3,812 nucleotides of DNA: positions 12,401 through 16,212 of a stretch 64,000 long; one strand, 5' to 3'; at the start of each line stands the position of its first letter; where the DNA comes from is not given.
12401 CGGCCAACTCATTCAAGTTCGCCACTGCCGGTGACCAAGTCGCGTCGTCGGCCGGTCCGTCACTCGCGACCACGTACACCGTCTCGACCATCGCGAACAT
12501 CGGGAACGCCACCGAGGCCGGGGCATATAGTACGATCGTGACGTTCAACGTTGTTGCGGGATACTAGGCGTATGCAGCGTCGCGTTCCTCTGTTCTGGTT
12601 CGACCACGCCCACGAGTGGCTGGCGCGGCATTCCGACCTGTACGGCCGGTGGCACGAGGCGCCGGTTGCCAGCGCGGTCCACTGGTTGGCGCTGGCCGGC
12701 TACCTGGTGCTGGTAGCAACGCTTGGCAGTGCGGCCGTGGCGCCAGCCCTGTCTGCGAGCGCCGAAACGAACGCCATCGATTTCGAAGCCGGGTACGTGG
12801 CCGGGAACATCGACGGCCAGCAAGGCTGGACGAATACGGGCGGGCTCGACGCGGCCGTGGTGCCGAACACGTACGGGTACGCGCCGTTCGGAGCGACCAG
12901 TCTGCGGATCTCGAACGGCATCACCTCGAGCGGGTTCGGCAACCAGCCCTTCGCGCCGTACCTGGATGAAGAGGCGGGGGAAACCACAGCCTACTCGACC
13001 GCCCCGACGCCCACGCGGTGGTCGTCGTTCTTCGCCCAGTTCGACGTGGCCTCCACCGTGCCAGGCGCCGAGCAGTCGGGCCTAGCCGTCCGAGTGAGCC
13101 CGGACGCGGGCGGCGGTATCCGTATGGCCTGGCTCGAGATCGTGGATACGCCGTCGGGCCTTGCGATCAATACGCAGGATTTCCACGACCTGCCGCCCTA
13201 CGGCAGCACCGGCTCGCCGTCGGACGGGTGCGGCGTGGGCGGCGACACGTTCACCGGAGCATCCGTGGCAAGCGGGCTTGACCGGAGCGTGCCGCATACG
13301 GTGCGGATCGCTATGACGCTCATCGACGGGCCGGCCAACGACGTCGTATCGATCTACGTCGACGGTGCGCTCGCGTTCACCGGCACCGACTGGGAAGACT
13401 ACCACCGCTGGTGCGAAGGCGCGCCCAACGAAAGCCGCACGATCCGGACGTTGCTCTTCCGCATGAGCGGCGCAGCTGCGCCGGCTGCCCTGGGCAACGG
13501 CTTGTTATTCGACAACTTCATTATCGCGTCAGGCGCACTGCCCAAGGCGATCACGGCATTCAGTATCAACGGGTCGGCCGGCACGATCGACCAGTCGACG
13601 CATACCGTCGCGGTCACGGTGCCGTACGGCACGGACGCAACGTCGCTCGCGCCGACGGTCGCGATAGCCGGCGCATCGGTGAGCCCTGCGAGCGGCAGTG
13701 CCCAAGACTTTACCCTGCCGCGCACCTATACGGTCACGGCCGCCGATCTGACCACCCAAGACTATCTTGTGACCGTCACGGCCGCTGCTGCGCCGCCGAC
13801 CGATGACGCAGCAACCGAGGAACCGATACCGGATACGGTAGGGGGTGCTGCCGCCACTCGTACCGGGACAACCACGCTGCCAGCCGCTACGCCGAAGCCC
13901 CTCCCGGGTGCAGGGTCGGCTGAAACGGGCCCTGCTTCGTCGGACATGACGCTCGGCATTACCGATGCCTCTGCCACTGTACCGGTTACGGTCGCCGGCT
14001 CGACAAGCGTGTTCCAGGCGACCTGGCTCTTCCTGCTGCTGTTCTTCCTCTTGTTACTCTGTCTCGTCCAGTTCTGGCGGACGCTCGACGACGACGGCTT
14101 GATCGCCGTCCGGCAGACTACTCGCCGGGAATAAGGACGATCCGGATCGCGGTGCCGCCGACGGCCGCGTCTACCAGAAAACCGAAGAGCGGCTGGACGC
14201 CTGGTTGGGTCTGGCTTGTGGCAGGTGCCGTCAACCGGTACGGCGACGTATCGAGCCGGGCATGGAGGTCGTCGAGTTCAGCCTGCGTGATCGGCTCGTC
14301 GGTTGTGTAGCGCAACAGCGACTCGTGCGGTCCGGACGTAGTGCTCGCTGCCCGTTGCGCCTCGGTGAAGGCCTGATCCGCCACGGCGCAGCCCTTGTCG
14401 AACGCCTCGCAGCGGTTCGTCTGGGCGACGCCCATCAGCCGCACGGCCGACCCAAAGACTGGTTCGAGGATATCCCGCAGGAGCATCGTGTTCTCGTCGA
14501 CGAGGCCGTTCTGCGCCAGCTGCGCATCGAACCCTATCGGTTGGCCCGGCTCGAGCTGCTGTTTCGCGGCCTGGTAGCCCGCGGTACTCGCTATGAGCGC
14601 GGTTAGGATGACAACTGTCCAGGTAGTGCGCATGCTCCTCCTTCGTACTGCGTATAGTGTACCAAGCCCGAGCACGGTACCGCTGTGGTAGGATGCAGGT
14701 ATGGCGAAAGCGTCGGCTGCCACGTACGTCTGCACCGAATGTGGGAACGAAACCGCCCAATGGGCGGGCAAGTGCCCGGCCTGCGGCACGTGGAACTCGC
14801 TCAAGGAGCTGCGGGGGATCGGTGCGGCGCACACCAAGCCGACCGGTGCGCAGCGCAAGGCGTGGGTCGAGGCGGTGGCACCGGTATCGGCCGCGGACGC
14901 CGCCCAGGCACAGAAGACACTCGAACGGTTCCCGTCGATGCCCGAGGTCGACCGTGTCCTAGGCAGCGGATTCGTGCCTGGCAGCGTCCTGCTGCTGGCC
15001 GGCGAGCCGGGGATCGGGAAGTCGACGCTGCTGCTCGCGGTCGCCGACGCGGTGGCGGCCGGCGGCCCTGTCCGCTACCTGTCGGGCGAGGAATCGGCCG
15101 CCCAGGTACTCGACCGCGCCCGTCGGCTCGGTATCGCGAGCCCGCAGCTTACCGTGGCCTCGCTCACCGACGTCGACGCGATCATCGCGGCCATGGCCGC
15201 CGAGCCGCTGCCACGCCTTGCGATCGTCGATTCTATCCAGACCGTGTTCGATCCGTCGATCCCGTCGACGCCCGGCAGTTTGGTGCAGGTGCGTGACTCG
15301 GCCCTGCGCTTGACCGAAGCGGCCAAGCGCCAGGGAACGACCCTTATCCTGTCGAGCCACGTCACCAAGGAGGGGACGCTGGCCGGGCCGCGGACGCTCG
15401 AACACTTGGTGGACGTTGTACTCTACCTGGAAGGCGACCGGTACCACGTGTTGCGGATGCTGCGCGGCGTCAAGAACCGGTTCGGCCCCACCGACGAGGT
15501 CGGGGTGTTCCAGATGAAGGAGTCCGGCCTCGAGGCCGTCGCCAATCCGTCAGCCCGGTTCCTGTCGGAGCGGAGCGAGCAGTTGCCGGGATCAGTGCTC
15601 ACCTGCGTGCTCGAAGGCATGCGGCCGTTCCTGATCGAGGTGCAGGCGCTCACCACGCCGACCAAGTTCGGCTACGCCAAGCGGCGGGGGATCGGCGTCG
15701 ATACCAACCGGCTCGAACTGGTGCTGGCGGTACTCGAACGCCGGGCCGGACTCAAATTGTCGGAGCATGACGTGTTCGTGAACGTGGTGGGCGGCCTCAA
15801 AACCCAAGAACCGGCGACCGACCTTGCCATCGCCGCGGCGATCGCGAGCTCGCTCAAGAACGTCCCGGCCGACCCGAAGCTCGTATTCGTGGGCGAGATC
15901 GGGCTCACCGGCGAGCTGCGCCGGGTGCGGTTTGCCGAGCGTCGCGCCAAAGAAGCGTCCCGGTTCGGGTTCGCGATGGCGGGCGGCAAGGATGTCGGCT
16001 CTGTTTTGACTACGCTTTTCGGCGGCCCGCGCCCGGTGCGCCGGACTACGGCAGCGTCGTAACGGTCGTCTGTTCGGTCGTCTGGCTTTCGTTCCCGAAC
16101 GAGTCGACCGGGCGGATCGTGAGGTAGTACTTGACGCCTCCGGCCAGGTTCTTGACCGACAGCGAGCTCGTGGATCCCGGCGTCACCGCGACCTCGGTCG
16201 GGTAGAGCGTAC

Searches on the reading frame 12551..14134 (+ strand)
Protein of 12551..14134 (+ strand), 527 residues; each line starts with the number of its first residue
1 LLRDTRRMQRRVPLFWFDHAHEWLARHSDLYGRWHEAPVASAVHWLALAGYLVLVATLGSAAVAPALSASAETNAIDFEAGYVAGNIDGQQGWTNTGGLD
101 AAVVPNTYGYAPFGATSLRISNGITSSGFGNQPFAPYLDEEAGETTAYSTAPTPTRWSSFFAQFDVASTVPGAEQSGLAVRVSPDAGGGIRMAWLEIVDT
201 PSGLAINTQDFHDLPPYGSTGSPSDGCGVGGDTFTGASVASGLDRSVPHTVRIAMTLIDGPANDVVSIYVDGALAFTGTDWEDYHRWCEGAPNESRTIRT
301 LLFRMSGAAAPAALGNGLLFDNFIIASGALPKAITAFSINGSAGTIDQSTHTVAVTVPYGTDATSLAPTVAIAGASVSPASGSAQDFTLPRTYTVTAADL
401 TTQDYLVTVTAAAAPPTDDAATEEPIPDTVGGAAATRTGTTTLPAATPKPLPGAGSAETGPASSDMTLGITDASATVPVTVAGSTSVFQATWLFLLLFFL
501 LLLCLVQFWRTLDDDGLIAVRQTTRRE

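Call 6: search_protein_families(library=pfam, proteins=[window:12551-14134:+], max_evalue=0.01)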
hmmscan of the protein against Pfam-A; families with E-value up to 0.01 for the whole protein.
window:12551-14134:+ (527 aa): 2 families
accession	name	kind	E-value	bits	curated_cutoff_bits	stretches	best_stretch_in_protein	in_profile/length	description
PF16410.10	DUF5018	-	0.00012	21.6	38.2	1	332-408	134-212/352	Domain of unknown function (DUF5018)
PF22243.2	DUF5018-rel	-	0.0014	19.2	28.1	1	371-407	78-114/115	DUF5018-related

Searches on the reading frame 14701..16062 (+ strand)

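Call 6: search_protein_families(library=pfam, proteins=[window:14701-16062:+], max_evalue=0.01)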
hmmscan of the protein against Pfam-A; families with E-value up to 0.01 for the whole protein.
window:14701-16062:+ (453 aa): 10 families
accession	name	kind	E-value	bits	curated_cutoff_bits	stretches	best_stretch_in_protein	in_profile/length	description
PF13481.12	AAA_25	-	5.4e-14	52.7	27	1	75-225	13-194/195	AAA domain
PF18073.7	Zn_ribbon_LapB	-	2.9e-12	46.5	25.7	1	9-36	1-28/28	Rubredoxin metal binding domain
PF06745.19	ATPase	-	3.9e-10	39.9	26.6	1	81-150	6-77/231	KaiC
PF13541.12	ChlI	-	6.2e-09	36.2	27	1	343-424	31-112/121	Subunit ChlI of Mg-chelatase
PF13604.12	AAA_30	-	1.1e-05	25.7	27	1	96-177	20-95/191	AAA domain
PF03796.21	DnaB_C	-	1.5e-05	25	27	1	83-160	9-89/255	DnaB-like helicase C terminal domain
PF13191.12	AAA_16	-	4.9e-05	24.3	32.6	1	95-168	25-85/167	AAA ATPase domain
PF00005.33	ABC_tran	-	0.0076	17.3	25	0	92-127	9-45/137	ABC transporter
PF00004.35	AAA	-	0.0076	17.1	21.2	0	97-133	1-35/131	ATPase family associated with various cellular activities (AAA)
PF05729.18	NACHT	-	0.0091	16.3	26.7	0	96-122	2-28/167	NACHT domain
